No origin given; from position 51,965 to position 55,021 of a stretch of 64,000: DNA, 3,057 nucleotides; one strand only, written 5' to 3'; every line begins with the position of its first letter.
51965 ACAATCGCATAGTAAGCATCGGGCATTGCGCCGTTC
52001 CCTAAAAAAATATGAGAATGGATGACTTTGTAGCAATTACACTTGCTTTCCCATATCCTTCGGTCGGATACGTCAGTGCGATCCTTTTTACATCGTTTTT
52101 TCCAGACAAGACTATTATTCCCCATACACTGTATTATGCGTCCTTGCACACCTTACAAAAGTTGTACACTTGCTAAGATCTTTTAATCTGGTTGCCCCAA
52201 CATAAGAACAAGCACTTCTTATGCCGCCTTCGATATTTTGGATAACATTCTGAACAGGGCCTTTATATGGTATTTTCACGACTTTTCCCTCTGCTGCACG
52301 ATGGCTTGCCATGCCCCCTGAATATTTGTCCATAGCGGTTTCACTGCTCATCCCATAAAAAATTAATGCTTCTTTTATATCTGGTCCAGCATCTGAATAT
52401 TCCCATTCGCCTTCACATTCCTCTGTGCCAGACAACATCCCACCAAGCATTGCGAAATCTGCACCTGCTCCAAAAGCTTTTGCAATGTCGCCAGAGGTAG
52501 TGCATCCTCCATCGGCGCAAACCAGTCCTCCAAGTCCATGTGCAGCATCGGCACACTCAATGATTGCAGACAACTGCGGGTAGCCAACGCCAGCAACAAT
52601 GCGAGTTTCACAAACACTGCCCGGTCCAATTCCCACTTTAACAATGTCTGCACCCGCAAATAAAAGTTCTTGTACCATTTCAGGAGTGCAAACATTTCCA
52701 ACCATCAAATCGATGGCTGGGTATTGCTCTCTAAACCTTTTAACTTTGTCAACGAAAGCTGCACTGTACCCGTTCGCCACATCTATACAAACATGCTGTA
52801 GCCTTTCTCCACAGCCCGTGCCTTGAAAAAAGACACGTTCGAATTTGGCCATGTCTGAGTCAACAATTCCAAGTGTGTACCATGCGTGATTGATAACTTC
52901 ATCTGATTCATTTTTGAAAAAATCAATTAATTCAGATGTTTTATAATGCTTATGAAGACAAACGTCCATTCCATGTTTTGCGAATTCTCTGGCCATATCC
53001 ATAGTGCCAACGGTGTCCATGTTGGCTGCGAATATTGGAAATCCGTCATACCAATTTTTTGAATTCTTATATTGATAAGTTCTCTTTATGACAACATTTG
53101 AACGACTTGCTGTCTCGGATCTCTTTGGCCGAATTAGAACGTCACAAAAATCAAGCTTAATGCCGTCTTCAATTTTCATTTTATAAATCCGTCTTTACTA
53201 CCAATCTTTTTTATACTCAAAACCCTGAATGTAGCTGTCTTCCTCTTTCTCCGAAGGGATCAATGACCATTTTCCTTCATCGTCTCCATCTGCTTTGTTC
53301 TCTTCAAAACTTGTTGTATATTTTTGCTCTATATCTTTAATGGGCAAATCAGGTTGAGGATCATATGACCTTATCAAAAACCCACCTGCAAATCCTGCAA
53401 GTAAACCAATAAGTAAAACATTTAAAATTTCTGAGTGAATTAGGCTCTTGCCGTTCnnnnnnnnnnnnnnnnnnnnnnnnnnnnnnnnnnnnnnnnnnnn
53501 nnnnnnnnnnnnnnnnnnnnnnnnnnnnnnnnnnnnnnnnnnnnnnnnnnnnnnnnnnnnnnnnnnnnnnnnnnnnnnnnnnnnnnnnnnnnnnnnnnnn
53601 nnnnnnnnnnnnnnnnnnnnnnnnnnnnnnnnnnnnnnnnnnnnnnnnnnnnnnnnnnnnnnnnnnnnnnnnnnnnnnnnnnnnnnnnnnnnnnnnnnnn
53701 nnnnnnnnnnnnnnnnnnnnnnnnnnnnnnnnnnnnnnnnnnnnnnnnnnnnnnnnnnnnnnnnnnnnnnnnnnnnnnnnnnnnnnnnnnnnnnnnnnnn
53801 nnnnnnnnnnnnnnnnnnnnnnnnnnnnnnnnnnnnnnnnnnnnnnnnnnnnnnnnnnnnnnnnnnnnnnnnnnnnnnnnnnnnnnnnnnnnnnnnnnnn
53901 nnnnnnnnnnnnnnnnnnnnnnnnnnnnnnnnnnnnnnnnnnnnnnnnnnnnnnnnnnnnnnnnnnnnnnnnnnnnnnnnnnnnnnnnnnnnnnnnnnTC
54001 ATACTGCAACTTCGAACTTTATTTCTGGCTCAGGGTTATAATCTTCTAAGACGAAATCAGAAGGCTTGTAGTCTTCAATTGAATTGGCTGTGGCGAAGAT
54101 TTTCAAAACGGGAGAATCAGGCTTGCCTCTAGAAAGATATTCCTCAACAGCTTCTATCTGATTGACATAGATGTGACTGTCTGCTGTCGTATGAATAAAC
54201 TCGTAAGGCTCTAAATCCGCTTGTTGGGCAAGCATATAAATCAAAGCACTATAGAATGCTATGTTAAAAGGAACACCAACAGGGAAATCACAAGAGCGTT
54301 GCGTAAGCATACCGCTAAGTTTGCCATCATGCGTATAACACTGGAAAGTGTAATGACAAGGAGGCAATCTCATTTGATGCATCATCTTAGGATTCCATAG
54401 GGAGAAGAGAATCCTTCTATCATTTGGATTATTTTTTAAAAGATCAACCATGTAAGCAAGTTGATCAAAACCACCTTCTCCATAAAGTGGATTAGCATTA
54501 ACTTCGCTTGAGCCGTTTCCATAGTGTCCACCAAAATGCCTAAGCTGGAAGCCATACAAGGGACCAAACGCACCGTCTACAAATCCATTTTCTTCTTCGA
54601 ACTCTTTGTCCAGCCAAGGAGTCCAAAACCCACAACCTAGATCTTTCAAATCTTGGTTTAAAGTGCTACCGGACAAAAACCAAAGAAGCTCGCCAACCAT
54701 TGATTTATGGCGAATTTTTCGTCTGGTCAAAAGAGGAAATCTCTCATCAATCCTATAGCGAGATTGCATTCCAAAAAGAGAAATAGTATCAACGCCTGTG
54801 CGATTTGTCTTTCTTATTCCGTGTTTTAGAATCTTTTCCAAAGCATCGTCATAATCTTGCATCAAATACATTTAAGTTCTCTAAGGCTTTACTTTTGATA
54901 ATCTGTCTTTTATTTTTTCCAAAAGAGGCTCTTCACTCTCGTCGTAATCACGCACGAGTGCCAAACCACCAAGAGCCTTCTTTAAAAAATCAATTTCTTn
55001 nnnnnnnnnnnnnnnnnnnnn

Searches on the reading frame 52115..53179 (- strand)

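Call 68: search_protein_families(library=pfam, proteins=[window:52115-53179:-], max_evalue=0.001)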
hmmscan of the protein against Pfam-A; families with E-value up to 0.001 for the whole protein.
window:52115-53179:- (354 aa): 2 families
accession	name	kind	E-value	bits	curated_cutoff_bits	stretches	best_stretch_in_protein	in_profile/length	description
PF00478.31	IMPDH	-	2e-70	237.9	25.6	1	9-346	2-336/345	IMP dehydrogenase / GMP reductase domain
PF01070.24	FMN_dh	-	0.00037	20.1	24.9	0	144-248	208-304/350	FMN-dependent dehydrogenase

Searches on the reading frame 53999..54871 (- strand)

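Call 68: search_protein_families(library=pfam, proteins=[window:53999-54871:-], max_evalue=0.001)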
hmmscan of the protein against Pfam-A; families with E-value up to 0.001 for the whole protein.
window:53999-54871:- (290 aa): 1 family
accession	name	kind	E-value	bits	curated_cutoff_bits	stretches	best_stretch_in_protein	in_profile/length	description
PF00303.24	Thymidylat_synt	-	2.5e-91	305.9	24.3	1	5-290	1-266/266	Thymidylate synthase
